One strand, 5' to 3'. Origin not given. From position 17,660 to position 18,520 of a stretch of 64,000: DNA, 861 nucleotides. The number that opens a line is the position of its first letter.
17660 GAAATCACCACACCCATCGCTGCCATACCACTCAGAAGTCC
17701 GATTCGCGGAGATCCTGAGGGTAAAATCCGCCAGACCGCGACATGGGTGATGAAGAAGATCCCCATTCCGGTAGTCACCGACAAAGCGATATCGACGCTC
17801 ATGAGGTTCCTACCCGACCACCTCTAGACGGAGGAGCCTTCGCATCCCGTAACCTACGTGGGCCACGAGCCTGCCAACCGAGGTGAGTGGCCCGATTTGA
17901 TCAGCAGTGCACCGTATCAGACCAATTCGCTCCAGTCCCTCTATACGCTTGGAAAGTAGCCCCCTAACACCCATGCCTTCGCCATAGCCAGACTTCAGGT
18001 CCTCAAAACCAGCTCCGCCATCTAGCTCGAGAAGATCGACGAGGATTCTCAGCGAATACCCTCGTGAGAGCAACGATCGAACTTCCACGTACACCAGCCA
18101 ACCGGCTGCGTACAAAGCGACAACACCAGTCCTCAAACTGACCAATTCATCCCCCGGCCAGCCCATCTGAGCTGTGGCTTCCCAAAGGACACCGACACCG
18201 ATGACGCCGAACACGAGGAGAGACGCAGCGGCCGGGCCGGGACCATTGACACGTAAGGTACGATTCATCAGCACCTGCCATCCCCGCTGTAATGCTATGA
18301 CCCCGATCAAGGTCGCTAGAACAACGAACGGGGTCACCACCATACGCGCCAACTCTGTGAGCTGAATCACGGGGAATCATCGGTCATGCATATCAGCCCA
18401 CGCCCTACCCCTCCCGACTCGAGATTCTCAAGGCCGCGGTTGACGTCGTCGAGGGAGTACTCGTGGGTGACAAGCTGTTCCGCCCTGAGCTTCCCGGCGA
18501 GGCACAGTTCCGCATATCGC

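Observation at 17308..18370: Tandem paralogous small membrane proteins with three TM helices and a C-terminal winged-helix-like domain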

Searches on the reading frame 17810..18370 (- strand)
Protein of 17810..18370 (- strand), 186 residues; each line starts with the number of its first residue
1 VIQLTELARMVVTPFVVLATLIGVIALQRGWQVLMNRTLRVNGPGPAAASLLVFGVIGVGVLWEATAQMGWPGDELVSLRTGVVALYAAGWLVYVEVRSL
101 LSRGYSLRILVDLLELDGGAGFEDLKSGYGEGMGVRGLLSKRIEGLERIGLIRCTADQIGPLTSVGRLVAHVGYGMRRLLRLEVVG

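Call 3: search_protein_families(library=pfam, proteins=[window:17810-18370:-], max_evalue=1)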
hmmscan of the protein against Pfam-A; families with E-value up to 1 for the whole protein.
window:17810-18370:- (186 aa): 0 families

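Call 4: search_protein_families(library=ncbifam, proteins=[window:17810-18370:-], max_evalue=1)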
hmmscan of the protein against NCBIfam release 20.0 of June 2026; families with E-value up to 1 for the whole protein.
window:17810-18370:- (186 aa): 0 families

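Call 7: find_homologous_proteins(query=window:17810-18370:-, max_evalue=0.01)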
Query window:17810-18370:- (186 aa): 29 proteins with E <= 0.01 among 1260 candidates.
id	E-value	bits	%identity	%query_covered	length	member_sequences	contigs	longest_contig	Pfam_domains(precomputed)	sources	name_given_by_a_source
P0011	1.1e-98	346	90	100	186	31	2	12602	-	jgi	jgi:hypothetical protein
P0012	2.0e-92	326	90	95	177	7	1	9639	-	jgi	-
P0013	3.8e-33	133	50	78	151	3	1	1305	-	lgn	-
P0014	8.3e-32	128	46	89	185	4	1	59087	-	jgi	-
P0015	2.5e-30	124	48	76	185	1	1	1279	-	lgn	-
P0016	7.3e-30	122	49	92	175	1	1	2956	-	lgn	-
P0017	5.7e-29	119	43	95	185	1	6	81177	-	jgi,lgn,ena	jgi:hypothetical protein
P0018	6.7e-29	119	53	67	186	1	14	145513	-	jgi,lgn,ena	jgi:hypothetical protein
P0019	1.3e-28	118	52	65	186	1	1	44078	-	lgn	-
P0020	2.2e-28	117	45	95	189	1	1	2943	-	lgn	-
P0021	5.5e-27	113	43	95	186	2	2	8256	-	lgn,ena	-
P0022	1.8e-26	111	50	67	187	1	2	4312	-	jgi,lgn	-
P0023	1.9e-25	108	59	58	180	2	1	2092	-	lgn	-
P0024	3.3e-25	107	49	69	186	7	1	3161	-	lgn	-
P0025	4.7e-24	103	55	54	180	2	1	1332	-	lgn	-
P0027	5.5e-23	100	48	78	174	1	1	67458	-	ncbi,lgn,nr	ncbi:MAG: hypothetical protein HY595_03355 [Candidatus Omnitrophica bacterium]|nr:hypothetical prote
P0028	1.4e-22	98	38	87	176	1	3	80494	-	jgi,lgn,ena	-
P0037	9.3e-6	44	50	36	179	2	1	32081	-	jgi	jgi:hypothetical protein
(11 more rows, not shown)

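Call 11: search_solved_structures(query=A2, max_evalue=10, show_alignments=2)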
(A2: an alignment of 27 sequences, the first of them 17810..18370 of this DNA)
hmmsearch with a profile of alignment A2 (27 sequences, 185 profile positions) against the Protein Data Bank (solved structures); distinct sequences matched with E-value up to 10: 2.
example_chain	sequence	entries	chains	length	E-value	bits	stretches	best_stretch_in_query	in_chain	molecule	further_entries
3h90_A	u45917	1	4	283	0.16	15.3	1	8-102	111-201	Ferrous-iron efflux pump fieF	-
2qfi_A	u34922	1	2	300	0.18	15.1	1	8-102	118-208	Ferrous-iron efflux pump fieF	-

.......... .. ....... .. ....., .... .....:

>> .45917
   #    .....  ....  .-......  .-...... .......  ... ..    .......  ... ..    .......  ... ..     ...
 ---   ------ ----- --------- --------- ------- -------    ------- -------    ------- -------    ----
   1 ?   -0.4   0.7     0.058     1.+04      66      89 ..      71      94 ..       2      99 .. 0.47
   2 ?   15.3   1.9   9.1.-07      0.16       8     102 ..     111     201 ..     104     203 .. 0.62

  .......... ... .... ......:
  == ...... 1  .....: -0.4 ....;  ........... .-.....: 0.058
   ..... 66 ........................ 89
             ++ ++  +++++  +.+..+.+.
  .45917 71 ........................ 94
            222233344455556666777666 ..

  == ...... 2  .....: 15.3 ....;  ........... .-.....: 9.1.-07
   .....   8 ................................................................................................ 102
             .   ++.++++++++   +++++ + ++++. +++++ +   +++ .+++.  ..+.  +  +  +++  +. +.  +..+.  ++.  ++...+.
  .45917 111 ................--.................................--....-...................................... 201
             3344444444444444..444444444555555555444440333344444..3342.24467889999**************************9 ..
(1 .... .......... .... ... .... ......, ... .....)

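Call 17: find_encoding_contigs(protein=P0018, flank=10000, max_places=2)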
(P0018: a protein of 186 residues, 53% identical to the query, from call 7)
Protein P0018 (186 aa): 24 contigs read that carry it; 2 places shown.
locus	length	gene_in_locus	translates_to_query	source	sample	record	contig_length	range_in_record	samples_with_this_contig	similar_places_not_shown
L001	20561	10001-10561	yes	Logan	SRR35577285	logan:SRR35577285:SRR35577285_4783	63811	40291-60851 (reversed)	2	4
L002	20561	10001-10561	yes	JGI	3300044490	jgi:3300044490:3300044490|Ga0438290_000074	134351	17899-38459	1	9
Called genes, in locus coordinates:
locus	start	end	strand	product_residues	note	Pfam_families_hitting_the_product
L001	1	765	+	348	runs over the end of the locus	PF01633:Choline_kinase (weak), PF01636:APH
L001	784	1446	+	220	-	PF13489:Methyltransf_23, PF01209:Ubie_methyltran, PF02353:CMAS (weak), PF07021:MetW, PF13847:Methyltransf_31, PF08241:Methyltransf_11, PF08242:Methyltransf_12, PF13649:Methyltransf_25, +1 more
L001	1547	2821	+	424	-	PF08421:Methyltransf_13, PF13489:Methyltransf_23, PF08241:Methyltransf_11, PF08242:Methyltransf_12, PF13649:Methyltransf_25 (weak), PF08484:Methyltransf_14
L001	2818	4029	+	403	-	PF08421:Methyltransf_13, PF13489:Methyltransf_23, PF08484:Methyltransf_14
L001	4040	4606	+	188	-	PF19480:DUF6016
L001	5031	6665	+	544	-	PF02310:B12-binding, PF04055:Radical_SAM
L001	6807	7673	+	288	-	PF01370:Epimerase, PF04321:RmlD_sub_bind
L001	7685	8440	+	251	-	PF00676:E1_dh (weak), PF13292:DXP_synthase_N, PF00456:Transketolase_N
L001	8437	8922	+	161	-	PF02779:Transket_pyr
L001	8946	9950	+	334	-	PF01073:3Beta_HSD, PF01370:Epimerase, PF02719:Polysacc_synt_2 (weak), PF04321:RmlD_sub_bind, PF16363:GDP_Man_Dehyd, PF07993:NAD_binding_4 (faint)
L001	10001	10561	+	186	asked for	-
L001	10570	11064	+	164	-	-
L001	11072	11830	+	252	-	PF00535:Glycos_transf_2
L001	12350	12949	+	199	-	PF13412:HTH_24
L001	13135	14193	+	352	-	PF01757:Acyl_transf_3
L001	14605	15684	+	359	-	-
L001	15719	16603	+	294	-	PF01261:AP_endonuc_2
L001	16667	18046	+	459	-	PF00571:CBS (faint), PF01041:DegT_DnrJ_EryC1, PF00155:Aminotran_1_2, PF01053:Cys_Met_Meta_PP (weak)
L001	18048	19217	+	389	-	PF13472:Lipase_GDSL_2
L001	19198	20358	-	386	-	PF00657:Lipase_GDSL (weak), PF13472:Lipase_GDSL_2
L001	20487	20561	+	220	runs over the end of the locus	PF17836:PglD_N, PF25087:GMPPB_C (weak), PF25084:LbH_EIF2B (weak), PF00132:Hexapep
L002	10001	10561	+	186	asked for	-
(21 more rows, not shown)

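Call 19: find_encoding_contigs(protein=P0037, flank=8000, max_places=1)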
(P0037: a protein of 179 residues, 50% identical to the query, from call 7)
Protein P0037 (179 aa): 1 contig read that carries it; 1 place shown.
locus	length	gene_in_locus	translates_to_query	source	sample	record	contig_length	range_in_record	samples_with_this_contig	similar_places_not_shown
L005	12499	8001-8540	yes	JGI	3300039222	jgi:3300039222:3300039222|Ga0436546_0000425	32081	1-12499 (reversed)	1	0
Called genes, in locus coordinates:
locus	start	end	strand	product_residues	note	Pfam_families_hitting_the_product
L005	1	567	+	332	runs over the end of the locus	PF01073:3Beta_HSD, PF01370:Epimerase, PF04321:RmlD_sub_bind, PF05368:NmrA (weak), PF13460:NAD_binding_10, PF16363:GDP_Man_Dehyd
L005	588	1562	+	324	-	PF01073:3Beta_HSD, PF01370:Epimerase, PF02719:Polysacc_synt_2, PF05368:NmrA (weak), PF07993:NAD_binding_4 (faint), PF13460:NAD_binding_10, PF16363:GDP_Man_Dehyd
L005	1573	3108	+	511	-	PF01467:CTP_transf_like, PF00294:PfkB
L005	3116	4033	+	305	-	PF01408:GFO_IDH_MocA (faint), PF22725:GFO_IDH_MocA_C3, PF02894:GFO_IDH_MocA_C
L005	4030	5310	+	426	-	PF03721:UDPG_MGDP_dh_N, PF00984:UDPG_MGDP_dh, PF03720:UDPG_MGDP_dh_C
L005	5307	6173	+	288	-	PF00106:adh_short, PF01370:Epimerase (weak), PF08659:KR, PF23441:SDR, PF13460:NAD_binding_10 (weak), PF13561:adh_short_C2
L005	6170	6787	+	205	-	PF13580:SIS_2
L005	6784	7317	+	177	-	PF00702:Hydrolase, PF13419:HAD_2 (faint), PF13242:Hydrolase_like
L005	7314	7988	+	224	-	PF00923:TAL_FSA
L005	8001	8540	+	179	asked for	-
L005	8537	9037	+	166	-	-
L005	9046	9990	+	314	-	PF13489:Methyltransf_23, PF08241:Methyltransf_11, PF08242:Methyltransf_12, PF13649:Methyltransf_25, PF13847:Methyltransf_31 (weak)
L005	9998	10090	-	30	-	-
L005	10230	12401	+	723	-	PF03901:Glyco_transf_22 (weak), PF13231:PMT_2, PF02366:PMT (weak), PF11209:LmeA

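Call 20: find_encoding_contigs(protein=P0027, flank=8000, max_places=1)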
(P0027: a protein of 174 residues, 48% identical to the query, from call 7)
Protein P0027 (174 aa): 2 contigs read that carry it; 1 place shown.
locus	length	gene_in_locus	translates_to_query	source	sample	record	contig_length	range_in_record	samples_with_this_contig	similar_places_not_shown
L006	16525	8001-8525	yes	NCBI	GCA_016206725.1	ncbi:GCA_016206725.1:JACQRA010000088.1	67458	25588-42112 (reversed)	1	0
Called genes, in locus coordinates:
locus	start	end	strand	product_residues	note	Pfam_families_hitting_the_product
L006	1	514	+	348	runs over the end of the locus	PF00288:GHMP_kinases_N, PF08544:GHMP_kinases_C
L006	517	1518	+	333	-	PF01073:3Beta_HSD, PF01370:Epimerase, PF02719:Polysacc_synt_2, PF04321:RmlD_sub_bind, PF05368:NmrA (weak), PF07993:NAD_binding_4, PF13460:NAD_binding_10, PF16363:GDP_Man_Dehyd, +1 more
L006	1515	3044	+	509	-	PF01467:CTP_transf_like, PF00294:PfkB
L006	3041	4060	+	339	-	PF01073:3Beta_HSD, PF01370:Epimerase, PF04321:RmlD_sub_bind, PF13460:NAD_binding_10, PF16363:GDP_Man_Dehyd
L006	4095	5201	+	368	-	PF00266:Aminotran_5, PF01041:DegT_DnrJ_EryC1, PF01053:Cys_Met_Meta_PP, PF01212:Beta_elim_lyase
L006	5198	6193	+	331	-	PF01073:3Beta_HSD (weak), PF01370:Epimerase, PF02719:Polysacc_synt_2, PF04321:RmlD_sub_bind, PF16363:GDP_Man_Dehyd, PF07993:NAD_binding_4 (weak)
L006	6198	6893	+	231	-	PF13489:Methyltransf_23, PF13847:Methyltransf_31, PF08241:Methyltransf_11, PF08242:Methyltransf_12, PF13649:Methyltransf_25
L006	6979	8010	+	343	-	PF08240:ADH_N, PF00107:ADH_zinc_N, PF13602:ADH_zinc_N_2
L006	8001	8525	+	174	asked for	-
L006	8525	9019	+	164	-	-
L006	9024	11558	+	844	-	PF00535:Glycos_transf_2, PF00664:ABC_membrane, PF00005:ABC_tran, PF02463:SMC_N (faint)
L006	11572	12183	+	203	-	PF13580:SIS_2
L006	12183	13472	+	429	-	PF00483:NTP_transferase, PF12804:NTP_transf_3, PF00702:Hydrolase, PF08645:PNK3P, PF12710:HAD (weak), PF13344:Hydrolase_6 (weak), PF13419:HAD_2 (faint), PF13242:Hydrolase_like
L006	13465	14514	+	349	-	PF01073:3Beta_HSD, PF01370:Epimerase, PF04321:RmlD_sub_bind, PF16363:GDP_Man_Dehyd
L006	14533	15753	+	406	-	-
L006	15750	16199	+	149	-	PF00908:dTDP_sugar_isom, PF14667:Polysacc_synt_C (weak)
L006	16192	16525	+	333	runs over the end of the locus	PF00288:GHMP_kinases_N, PF08544:GHMP_kinases_C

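Call 21: find_encoding_contigs(protein=P0028, flank=8000, max_places=1)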
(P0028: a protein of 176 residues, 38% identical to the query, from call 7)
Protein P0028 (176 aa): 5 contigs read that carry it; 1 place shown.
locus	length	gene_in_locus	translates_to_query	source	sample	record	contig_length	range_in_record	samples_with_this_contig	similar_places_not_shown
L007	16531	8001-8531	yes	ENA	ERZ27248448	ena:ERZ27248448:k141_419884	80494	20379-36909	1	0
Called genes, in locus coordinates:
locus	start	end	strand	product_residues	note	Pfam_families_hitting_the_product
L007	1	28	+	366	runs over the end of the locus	PF01041:DegT_DnrJ_EryC1, PF00266:Aminotran_5 (weak)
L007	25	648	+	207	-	-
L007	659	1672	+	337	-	PF01636:APH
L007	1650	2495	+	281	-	PF13292:DXP_synthase_N, PF00456:Transketolase_N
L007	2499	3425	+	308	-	PF02779:Transket_pyr, PF02780:Transketolase_C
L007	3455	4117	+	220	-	PF13489:Methyltransf_23, PF13847:Methyltransf_31, PF08241:Methyltransf_11, PF08242:Methyltransf_12, PF13649:Methyltransf_25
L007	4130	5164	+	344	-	PF08240:ADH_N, PF13602:ADH_zinc_N_2 (faint), PF16912:Glu_dehyd_C (weak), PF00107:ADH_zinc_N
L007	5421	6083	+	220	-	PF01370:Epimerase, PF04321:RmlD_sub_bind (weak), PF16363:GDP_Man_Dehyd (weak)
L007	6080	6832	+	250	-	PF00535:Glycos_transf_2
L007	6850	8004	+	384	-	PF13489:Methyltransf_23, PF13847:Methyltransf_31, PF08241:Methyltransf_11 (weak), PF08242:Methyltransf_12 (weak), PF13649:Methyltransf_25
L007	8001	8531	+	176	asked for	-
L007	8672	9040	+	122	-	-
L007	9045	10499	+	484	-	-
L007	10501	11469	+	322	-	PF00535:Glycos_transf_2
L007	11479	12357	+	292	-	PF13489:Methyltransf_23, PF13847:Methyltransf_31, PF08241:Methyltransf_11, PF08242:Methyltransf_12, PF13649:Methyltransf_25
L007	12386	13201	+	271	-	PF00106:adh_short, PF01370:Epimerase, PF13561:adh_short_C2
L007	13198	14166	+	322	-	PF00106:adh_short (weak), PF01073:3Beta_HSD, PF01370:Epimerase, PF02719:Polysacc_synt_2, PF04321:RmlD_sub_bind, PF05368:NmrA (weak), PF13460:NAD_binding_10, PF16363:GDP_Man_Dehyd, +1 more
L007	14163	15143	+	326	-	PF00288:GHMP_kinases_N, PF08544:GHMP_kinases_C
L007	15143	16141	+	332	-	PF01408:GFO_IDH_MocA, PF03447:NAD_binding_3, PF22725:GFO_IDH_MocA_C3, PF02894:GFO_IDH_MocA_C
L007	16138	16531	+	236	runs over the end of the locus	PF00483:NTP_transferase, PF12804:NTP_transf_3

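Call 22: predict_structure(alignment_id=A2)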
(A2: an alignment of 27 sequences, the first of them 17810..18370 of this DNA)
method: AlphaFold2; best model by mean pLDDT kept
length: 186 residues; sequences in the alignment: 27
mean_pLDDT: 87.1   pTM: 0.71
mean pLDDT of the five models: 87.1, 86.8, 85.3, 82.9, 82.3
residues with pLDDT >= 90: 86; 70-90: 91; 50-70: 6; < 50: 3
segments of 3 or more residues with pLDDT < 50: 184-186
pLDDT, mean of each block of 10 residues (from residue 1): 76 93 93 84 82 95 91 86 95 90 84 88 86 85 93 88 92 84 56
secondary structure, 60 per line:
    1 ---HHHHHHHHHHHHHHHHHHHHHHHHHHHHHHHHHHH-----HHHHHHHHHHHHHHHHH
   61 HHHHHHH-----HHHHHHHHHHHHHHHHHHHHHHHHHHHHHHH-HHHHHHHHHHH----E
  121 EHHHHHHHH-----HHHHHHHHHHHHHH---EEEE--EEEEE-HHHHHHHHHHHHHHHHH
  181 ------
elements in order: H4-38 H44-67 H73-103 H105-115 H122-129 H135-148 E152-155 E158-162 H164-180

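Call 26: search_protein_representatives(alignment_id=A2)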
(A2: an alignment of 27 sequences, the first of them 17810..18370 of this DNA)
Query: 27 sequences, 185 profile positions. Proteins with E-value up to 0.001 (for the whole library): 676; up to 1e-10: 339; up to 1e-30: 105. The best 150 are listed.
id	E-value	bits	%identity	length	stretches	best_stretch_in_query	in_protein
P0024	5.9e-68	244.9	-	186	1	2-185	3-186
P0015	9.0e-67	241.1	-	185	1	1-185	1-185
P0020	6.4e-59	215.5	-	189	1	3-185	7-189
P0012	6.0e-56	205.8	-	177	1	6-185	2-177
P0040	7.6e-55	202.2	-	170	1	17-184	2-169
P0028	1.8e-54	201.0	-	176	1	1-185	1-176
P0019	9.7e-54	198.6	-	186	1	4-185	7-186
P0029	6.2e-53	196.0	-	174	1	5-185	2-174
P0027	1.1e-52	195.1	-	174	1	4-185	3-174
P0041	4.7e-51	189.9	-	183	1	1-185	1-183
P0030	5.2e-51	189.7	-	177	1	3-185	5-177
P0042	5.2e-49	183.2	-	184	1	5-185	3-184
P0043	8.0e-49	182.6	-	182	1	4-185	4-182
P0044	8.2e-49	182.5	-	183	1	6-185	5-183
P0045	1.3e-48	181.9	-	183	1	4-185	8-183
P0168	9.4e-23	97.6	-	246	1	54-182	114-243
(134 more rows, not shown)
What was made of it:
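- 17810..18370 (-): Gene B, 186 aa. Predicted N-out/C-in, three TM helices plus a cytoplasmic winged-helix domain. It is always the first gene of the pair. Homologues (calls 7, 26).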

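Call 27: fold_search(model_id=the predicted structure, library=pdb)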
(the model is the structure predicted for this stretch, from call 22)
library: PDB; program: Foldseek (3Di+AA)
matches with E <= 10: 545; with E <= 0.001: 0
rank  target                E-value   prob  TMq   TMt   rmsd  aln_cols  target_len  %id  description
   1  2pex_B                7.5e-02  1.00  0.37  0.48   7.6       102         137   20  Structure of reduced C22S OhrR from Xanthamonas Campestris (released 2007-12-11)
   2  2hr3_A                9.8e-02  0.99  0.36  0.47  11.2       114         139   20  Crystal structure of putative transcriptional regulator protein from Pseudomonas aeruginosa PA01 at 2.4 A resolution (released 2006-09-19)
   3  4ooi_C                9.8e-02  0.99  0.33  0.59   4.8        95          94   21  Reduced HlyU from Vibrio cholerae N16961 (released 2014-12-31)
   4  3ov8                  1.4e-01  1.00  0.36  0.69   2.6        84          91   17  Crystal structure of AF1382 from Archaeoglobus fulgidus, High resolution (released 2011-11-16)
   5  5cyv_A                1.4e-01  0.99  0.38  0.50   9.2       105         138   17  Crystal structure of CouR from Rhodococcus jostii RHA1 bound to p-coumaroyl-CoA (released 2015-08-12)
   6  4ooi_B                1.5e-01  0.99  0.30  0.54   2.9        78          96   24  Reduced HlyU from Vibrio cholerae N16961 (released 2014-12-31)
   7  2pex_A                1.6e-01  0.99  0.36  0.48   7.2       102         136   20  Structure of reduced C22S OhrR from Xanthamonas Campestris (released 2007-12-11)
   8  2pfb_A                1.6e-01  0.95  0.33  0.45   8.3       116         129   19  Structure of oxidized OhrR from Xanthamonas campestris (released 2007-12-11)
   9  4k2e_A                1.7e-01  0.99  0.33  0.58   4.2        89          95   22  HlyU from Vibrio cholerae N16961 (released 2014-04-30)
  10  2pfb_B                1.7e-01  0.97  0.36  0.51   7.7       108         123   18  Structure of oxidized OhrR from Xanthamonas campestris (released 2007-12-11)
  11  4hw0_C                1.8e-01  0.98  0.31  0.56   3.3        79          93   19  Crystal structure of Sso10a-2, a DNA-binding protein from Sulfolobus solfataricus (released 2013-10-30)
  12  5aip_B                1.8e-01  0.98  0.36  0.49   8.6       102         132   20  Crystal structure of NadR in complex with 4-hydroxyphenylacetate (released 2016-03-02)
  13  2qvo                  2.0e-01  1.00  0.35  0.71   2.6        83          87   17  Crystal structure of AF1382 from Archaeoglobus fulgidus (released 2007-09-04)
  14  3dv8                  2.0e-01  0.90  0.32  0.28  11.7       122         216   16  Crystal structure of a putative transcriptional regulator of the crp/fnr family (eubrec_1222) from eubacterium rectale a (released 2008-08-05)
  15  9ff3                  2.0e-01  0.77  0.29  0.31  14.0       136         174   15  The structure of delta-ScoC, a global regulator protein from Geobacillus kaustophilus T-1 (released 2025-06-04)
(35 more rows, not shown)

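Call 29: find_related_loci(query=A2, collection=genome_contigs, flank=6000)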
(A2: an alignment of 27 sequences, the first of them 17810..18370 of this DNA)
Query A2 (186 aa) in genome_contigs; peptide patterns used: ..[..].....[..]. (x = any residue, [..] = any of these).
23 stretches matched a pattern; 20 encode a relative of the query (tblastn E <= 1e-3); 20 distinct loci.
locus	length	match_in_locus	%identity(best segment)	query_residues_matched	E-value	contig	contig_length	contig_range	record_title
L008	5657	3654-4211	90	1-186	2e-103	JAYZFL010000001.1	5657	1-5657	MAG: Gemmatimonadota bacterium isolate XB_MAG165 DB_MAG165_0001, whole genome shotgun sequence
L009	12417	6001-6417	48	42-186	1e-28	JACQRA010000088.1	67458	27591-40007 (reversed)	MAG: Candidatus Omnitrophota bacterium isolate NC_groundwater_1347_Ag_S-0.2um_61_33 S_p2_S4_coassembly_k141_2316945, who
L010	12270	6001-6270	38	92-182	4e-11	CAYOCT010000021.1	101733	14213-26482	MAG TPA_asm: uncultured Nitrospiraceae bacterium isolate binchicken_co16_39 genome assembly, contig: NODE_340_length_101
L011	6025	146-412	37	95-182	5e-11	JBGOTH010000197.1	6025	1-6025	MAG: Candidatus Methylomirabilia bacterium isolate OBJ_0618_7090110_167 k141_161894_length_6025_cov_34.5880, whole genom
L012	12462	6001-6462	34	39-183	2e-10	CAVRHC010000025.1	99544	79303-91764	MAG: uncultured proteobacterium isolate MFD05442.bin.2.267 genome assembly, contig: contig_80981, whole genome shotgun s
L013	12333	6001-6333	34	73-182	2e-10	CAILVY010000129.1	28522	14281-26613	MAG: Candidatus Hydrogenedentes bacterium isolate LaPlata_bin-1517 genome assembly, contig: bin-1517:129/407, whole geno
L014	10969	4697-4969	35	95-186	5e-10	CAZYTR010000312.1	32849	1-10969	MAG TPA_asm: uncultured Alcaligenaceae bacterium isolate binchicken_co165_118 genome assembly, contig: k141_1572923, who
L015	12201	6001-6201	46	85-153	1e-9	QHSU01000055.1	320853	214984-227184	MAG: Candidatus Rokuibacteriota bacterium isolate AR23 14_1009_16_40cm_scaffold_1_curated, whole genome shotgun sequence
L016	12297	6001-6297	34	86-183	3e-9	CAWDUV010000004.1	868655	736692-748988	MAG: uncultured proteobacterium isolate MFD05442.bin.1.94 genome assembly, contig: contig_20882, whole genome shotgun se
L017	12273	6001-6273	35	95-185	7e-9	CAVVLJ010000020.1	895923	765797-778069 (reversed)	MAG: uncultured proteobacterium isolate MFD09222.bin.2.131 genome assembly, contig: contig_79912, whole genome shotgun s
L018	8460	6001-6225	39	95-168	6e-9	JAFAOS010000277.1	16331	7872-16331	MAG: Chloroflexota bacterium isolate CP_BM_ER_18 BM_ER_k147_2639666, whole genome shotgun sequence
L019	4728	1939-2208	37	95-184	4e-8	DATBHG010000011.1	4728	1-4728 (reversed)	MAG TPA_asm: Xanthobacteraceae bacterium isolate SMAG_U3858 k141_8329, whole genome shotgun sequence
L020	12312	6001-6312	36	78-181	5e-8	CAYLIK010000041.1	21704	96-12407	MAG TPA_asm: uncultured Sphingomonadaceae bacterium isolate binchicken_co248_346 genome assembly, contig: NODE_2453_leng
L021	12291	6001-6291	39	85-184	6e-8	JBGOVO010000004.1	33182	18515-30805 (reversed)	MAG: Candidatus Methylomirabilia bacterium isolate OBJ_0618_7090110_113 k141_3330735_length_33182_cov_18.0988, whole gen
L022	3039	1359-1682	29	75-181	1e-7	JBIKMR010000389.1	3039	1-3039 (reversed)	MAG: Candidatus Hydrogenedentales bacterium isolate ME2014-09-11_3300037507_group5_bin133 Rohwer_bin1463_scaffold_60372_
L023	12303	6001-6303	29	84-183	6e-7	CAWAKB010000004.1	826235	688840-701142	MAG: uncultured Alphaproteobacteria bacterium isolate MFD02416.bin.1.147 genome assembly, contig: contig_46332, whole ge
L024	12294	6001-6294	36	84-184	7e-7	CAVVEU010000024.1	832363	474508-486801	MAG: uncultured Candidatus Rokubacteria bacterium isolate MFD02242.bin.2.279 genome assembly, contig: contig_4536, whole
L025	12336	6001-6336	30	70-180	7e-7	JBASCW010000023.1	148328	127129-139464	MAG: Burkholderiales bacterium isolate MFD03501_ilm_asm_bin14 k127_40880, whole genome shotgun sequence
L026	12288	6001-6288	38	86-184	1e-5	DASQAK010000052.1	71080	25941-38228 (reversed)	MAG TPA_asm: Candidatus Methylomirabilota bacterium isolate SMAG_U11643 k141_3066832, whole genome shotgun sequence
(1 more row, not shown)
